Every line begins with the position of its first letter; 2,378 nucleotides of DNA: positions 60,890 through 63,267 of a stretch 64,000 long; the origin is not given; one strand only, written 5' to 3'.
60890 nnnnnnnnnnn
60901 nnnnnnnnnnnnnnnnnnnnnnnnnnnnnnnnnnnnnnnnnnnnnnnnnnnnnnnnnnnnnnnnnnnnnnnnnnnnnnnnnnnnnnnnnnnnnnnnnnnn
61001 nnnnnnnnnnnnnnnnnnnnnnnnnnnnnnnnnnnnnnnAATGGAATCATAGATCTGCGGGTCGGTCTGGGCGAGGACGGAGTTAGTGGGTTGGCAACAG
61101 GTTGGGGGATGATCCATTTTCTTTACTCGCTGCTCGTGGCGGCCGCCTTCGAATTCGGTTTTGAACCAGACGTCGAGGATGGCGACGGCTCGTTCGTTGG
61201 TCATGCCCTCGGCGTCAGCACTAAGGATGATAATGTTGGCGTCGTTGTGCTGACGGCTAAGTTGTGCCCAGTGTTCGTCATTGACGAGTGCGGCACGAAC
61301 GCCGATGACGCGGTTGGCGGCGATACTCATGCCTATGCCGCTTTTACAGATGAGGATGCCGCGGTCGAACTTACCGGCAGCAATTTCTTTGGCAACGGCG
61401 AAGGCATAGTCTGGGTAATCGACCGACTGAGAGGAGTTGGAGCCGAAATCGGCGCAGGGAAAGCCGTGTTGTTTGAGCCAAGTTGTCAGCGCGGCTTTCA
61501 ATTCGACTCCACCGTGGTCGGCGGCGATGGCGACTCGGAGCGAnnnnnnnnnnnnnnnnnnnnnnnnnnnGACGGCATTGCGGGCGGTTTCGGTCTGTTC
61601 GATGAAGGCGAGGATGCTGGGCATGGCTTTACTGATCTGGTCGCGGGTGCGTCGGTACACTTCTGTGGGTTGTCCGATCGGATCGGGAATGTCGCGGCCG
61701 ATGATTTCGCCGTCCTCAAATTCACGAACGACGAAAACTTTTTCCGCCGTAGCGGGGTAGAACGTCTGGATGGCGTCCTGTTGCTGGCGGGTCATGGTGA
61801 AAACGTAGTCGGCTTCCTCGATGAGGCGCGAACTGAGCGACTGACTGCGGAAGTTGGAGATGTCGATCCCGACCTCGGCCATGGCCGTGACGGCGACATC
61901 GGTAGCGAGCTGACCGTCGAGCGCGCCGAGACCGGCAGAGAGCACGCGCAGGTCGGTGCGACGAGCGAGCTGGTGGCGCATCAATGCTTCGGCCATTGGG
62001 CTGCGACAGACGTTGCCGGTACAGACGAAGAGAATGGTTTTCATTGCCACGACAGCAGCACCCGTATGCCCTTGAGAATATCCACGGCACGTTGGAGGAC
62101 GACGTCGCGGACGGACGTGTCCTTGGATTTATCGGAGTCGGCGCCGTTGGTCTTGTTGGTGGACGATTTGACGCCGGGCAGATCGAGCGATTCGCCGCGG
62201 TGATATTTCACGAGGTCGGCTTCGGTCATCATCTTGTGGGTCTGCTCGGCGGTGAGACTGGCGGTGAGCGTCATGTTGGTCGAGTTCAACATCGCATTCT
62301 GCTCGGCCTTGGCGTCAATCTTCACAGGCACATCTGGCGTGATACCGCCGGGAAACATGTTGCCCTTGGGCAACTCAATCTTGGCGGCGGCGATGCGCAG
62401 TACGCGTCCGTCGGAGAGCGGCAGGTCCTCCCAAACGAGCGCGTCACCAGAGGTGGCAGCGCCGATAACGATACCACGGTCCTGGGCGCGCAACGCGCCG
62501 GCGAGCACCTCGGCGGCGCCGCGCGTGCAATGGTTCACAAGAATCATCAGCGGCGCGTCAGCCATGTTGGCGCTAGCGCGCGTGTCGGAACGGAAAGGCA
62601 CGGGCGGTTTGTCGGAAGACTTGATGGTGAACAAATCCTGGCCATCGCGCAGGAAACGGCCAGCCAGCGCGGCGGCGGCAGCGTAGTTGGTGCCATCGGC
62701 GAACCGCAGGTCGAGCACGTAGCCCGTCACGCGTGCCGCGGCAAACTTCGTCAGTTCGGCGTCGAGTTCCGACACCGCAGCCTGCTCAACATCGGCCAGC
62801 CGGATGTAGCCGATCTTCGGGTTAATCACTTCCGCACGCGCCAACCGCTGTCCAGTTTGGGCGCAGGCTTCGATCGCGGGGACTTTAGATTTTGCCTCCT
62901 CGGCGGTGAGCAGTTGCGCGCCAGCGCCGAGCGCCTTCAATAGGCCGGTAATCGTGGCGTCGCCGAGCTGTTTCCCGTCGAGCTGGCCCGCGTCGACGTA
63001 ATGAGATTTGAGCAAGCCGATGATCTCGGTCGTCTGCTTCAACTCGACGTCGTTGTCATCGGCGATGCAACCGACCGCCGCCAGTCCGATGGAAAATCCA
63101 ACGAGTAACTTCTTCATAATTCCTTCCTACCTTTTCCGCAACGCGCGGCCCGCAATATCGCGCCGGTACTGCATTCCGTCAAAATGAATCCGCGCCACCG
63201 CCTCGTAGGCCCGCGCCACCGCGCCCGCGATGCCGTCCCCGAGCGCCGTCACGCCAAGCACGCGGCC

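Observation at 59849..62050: LMW protein-tyrosine phosphatase, RpiB and serine hydroxymethyltransferase encoded in one uninterrupted 733-codon reading frame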

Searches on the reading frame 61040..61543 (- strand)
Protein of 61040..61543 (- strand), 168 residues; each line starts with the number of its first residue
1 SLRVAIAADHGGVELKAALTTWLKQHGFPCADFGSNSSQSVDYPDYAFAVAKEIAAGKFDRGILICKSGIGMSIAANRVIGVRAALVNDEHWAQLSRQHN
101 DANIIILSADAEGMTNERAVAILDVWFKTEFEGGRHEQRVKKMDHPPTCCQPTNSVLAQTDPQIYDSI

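Call 20: find_related_loci(query=A1, collection=genome_contigs, flank=4000)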
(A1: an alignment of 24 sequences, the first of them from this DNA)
Query A1 (168 aa) in genome_contigs; peptide patterns used: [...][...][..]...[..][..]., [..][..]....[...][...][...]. (x = any residue, [..] = any of these).
600 stretches matched a pattern (row limit reached: there are more); 596 encode a relative of the query (tblastn E <= 1e-3); the best 80 are kept; 80 distinct loci.
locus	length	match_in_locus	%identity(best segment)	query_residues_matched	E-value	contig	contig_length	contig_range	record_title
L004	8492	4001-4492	50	2-168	4e-48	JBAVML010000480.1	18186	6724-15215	MAG: Chthoniobacteraceae bacterium isolate MFD03081_ilm_asm_bin4 k127_22409, whole genome shotgun sequence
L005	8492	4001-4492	49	2-168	5e-47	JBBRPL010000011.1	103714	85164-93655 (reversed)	MAG: Chthoniobacterales bacterium isolate La1_metabat2.436 LA1C_B2.436_k141_414028L_103714_cov_15.3156, whole genome sho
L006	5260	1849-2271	51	1-143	2e-46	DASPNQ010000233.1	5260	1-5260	MAG TPA_asm: Vicinamibacterales bacterium isolate SMAG_U12125 k141_603772, whole genome shotgun sequence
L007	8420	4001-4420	51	2-143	2e-45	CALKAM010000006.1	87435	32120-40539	MAG TPA_asm: uncultured Planifilum sp. isolate SRR6713629_bin.89_CONCOCT_v1.1_MAG genome assembly, contig: ERZ794981.67,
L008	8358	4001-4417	52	4-144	3e-45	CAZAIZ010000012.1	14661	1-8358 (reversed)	MAG TPA_asm: uncultured Pedosphaera sp. isolate SRP260945_co1_342 genome assembly, contig: NODE_6764_length_14661_cov_12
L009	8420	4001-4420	50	2-143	5e-45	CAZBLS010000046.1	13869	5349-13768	MAG TPA_asm: uncultured Oscillospiraceae bacterium isolate SRP350583_co2_425 genome assembly, contig: NODE_6493_length_1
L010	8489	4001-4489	48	2-168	7e-45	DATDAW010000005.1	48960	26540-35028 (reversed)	MAG TPA_asm: Chthoniobacterales bacterium isolate SMAG_U106 k141_712191, whole genome shotgun sequence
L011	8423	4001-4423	51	1-143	5e-45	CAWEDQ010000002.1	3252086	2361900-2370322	MAG: Terriglobia bacterium isolate MFD04967.bin.1.53 genome assembly, contig: contig_15123, whole genome shotgun sequenc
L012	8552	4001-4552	49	4-168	6e-45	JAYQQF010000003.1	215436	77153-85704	MAG: Alphaproteobacteria bacterium isolate SD3112_S42.concoct.075 NODE_11_length_215436_cov_14.563, whole genome shotgun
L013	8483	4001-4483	46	3-168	1e-44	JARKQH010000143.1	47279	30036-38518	MAG: Verrucomicrobiota bacterium isolate Reactor_maxbin.083 k141_650339, whole genome shotgun sequence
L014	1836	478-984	43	2-167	4e-45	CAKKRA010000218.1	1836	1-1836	Nitrospiria bacterium isolate Hainich-H32-bin128-1 genome assembly, contig: H32-bin128_1_Hain_PNK108_H32_02um_78035_leng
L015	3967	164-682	43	2-168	2e-44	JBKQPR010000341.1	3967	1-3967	MAG: Bryobacteraceae bacterium isolate MGr1A1B1C__bin_144 MGr1A1B1C_000000299292, whole genome shotgun sequence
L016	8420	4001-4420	51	2-143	2e-44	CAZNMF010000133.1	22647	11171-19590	MAG TPA_asm: uncultured Solibacteraceae bacterium isolate binchicken_co84_192 genome assembly, contig: k141_2246481, who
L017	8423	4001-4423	50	2-144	3e-44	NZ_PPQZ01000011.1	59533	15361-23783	Mammaliicoccus stepanovicii strain DSM 26319 569c5abd-866e-432f-8623-36ae9abb6a95_c11, whole genome shotgun sequence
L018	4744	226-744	45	2-168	8e-44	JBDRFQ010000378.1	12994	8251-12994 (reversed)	MAG: Candidatus Eisenbacteria bacterium isolate MEGAHIT-group-1.380 k141_3315921, whole genome shotgun sequence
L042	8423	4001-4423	50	1-143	2e-41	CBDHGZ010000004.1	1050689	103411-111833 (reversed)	MAG: Lacipirellulaceae bacterium isolate 1f9809e0-dcd1-4150-8bd3-4410f639a638 genome assembly, contig: contig_4, whole g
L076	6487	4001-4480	44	2-164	6e-40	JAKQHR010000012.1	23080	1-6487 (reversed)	MAG: Verrucomicrobiota bacterium isolate USDE_metabat.36 k141_130089, whole genome shotgun sequence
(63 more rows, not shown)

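Call 43: search_protein_families(library=pfam, proteins=[L042:2608-3942:+, L076:2910-4001:+], max_evalue=0.001)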
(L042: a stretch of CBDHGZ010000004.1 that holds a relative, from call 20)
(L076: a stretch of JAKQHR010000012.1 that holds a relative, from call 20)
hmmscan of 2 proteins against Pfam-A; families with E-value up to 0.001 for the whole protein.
L042:2608-3942:+ (445 aa): 2 families
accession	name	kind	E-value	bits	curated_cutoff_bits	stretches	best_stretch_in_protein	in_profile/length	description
PF01300.24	Sua5_yciO_yrdC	-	3.4e-42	144.4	25.1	1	88-277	2-178/178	Telomere recombination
PF01451.26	LMWPc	-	5.1e-25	88.8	23.2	1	292-435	1-142/144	Low molecular weight phosphotyrosine protein phosphatase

L076:2910-4001:+ (364 aa): 2 families
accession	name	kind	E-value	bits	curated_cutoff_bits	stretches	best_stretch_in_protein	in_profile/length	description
PF01300.24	Sua5_yciO_yrdC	-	5.3e-46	156.8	25.1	1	27-192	2-178/178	Telomere recombination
PF01451.26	LMWPc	-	2.1e-29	103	23.2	1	212-351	1-143/144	Low molecular weight phosphotyrosine protein phosphatase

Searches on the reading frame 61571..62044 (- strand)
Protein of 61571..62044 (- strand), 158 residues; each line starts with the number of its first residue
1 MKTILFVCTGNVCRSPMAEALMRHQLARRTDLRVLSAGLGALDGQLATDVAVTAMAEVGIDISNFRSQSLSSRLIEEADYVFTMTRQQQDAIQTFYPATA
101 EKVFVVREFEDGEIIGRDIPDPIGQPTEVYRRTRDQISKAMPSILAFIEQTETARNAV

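Call 10: search_solved_structures(query=window:61571-62044:-, max_evalue=0.001, show_alignments=2)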
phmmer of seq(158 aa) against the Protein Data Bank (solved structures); distinct sequences matched with E-value up to 0.001: 60.
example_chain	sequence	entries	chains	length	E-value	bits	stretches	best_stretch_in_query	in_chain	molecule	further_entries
4egs_A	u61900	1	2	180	3.9e-24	88.5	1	3-143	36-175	Ribose 5-phosphate isomerase RpiB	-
4pic_A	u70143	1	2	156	8.4e-23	84.2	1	4-146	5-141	Arginine phosphatase Ywle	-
4kk3_A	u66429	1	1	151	1.1e-22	83.9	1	4-143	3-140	Low molecular weight protein-tyrosine-phosphatase YwlE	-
1zgg_A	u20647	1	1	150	1.1e-22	83.8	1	4-143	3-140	Putative low molecular weight protein-tyrosine-phosphatase ywlE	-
4eti_A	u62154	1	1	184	1.7e-22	83.2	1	3-143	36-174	Low molecular weight protein-tyrosine-phosphatase ywlE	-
4kk4_A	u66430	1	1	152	2.7e-21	79.3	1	4-143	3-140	Low molecular weight protein-tyrosine-phosphatase YwlE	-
4etn_A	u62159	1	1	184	4.4e-21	78.6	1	3-143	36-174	Low molecular weight protein-tyrosine-phosphatase ywlE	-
2gi4_A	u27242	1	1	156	7.4e-15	58.4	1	1-148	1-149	possible phosphotyrosine protein phosphatase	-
2fek_A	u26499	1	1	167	7.7e-14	55.1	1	3-131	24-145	Low molecular weight protein-tyrosine-phosphatase wzb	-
7dhd_A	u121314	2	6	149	1.2e-13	54.6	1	3-139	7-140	Protein-tyrosine-phosphatase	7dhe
7dhf_A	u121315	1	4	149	2.2e-12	50.5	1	3-139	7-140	Protein-tyrosine-phosphatase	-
5z3m_A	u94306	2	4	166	5.3e-12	49.2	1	3-140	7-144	Phosphotyrosine protein phosphatase | Low molecular weight phosphotyrosine protein phosphatase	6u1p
2wmy_A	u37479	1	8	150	8e-12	48.6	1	3-132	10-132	PUTATIVE ACID PHOSPHATASE WZB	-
3rof_A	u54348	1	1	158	1.1e-11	48.2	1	3-139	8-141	Low molecular weight protein-tyrosine-phosphatase ptpA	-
2wja_A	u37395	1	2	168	1.1e-11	48.1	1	3-132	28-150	PUTATIVE ACID PHOSPHATASE WZB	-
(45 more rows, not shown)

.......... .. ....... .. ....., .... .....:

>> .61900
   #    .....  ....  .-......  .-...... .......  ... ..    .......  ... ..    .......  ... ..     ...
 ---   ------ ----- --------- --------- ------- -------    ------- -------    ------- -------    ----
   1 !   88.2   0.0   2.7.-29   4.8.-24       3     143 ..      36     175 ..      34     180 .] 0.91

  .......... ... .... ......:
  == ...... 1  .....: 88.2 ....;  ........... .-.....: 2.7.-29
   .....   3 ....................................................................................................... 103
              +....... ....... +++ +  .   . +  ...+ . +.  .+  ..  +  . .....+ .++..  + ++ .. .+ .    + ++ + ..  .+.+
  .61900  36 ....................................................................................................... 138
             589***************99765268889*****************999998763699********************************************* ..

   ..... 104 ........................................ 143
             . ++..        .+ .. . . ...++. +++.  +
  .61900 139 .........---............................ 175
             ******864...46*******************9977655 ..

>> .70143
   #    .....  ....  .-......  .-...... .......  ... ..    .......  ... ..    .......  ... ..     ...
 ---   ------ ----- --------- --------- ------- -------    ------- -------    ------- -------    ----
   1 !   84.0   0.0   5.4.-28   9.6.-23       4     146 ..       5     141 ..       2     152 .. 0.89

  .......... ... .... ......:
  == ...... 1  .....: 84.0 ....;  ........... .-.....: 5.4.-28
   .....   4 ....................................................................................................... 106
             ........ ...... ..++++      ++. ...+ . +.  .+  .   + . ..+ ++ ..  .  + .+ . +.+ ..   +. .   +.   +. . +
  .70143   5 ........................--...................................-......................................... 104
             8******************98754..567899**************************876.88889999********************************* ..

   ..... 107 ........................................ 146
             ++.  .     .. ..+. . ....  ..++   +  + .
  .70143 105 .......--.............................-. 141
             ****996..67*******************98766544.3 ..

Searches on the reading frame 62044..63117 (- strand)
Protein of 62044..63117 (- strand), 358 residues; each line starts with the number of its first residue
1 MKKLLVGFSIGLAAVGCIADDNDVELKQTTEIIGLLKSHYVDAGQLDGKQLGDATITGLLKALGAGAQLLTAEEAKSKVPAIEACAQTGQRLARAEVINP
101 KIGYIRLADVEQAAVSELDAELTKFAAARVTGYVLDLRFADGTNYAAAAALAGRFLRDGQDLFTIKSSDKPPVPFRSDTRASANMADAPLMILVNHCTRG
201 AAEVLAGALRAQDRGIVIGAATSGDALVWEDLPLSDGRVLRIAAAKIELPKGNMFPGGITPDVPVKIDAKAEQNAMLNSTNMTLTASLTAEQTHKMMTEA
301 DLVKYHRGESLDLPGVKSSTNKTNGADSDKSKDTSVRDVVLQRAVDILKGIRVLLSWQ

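Call 43: search_protein_families(library=pfam, proteins=[window:62044-63117:-], max_evalue=0.001)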
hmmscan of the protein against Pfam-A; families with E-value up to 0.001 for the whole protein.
window:62044-63117:- (358 aa): 1 family
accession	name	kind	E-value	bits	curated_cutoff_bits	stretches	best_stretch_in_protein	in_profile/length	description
PF03572.23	Peptidase_S41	-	1.5e-28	99.9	24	1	101-265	1-165/165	Peptidase family S41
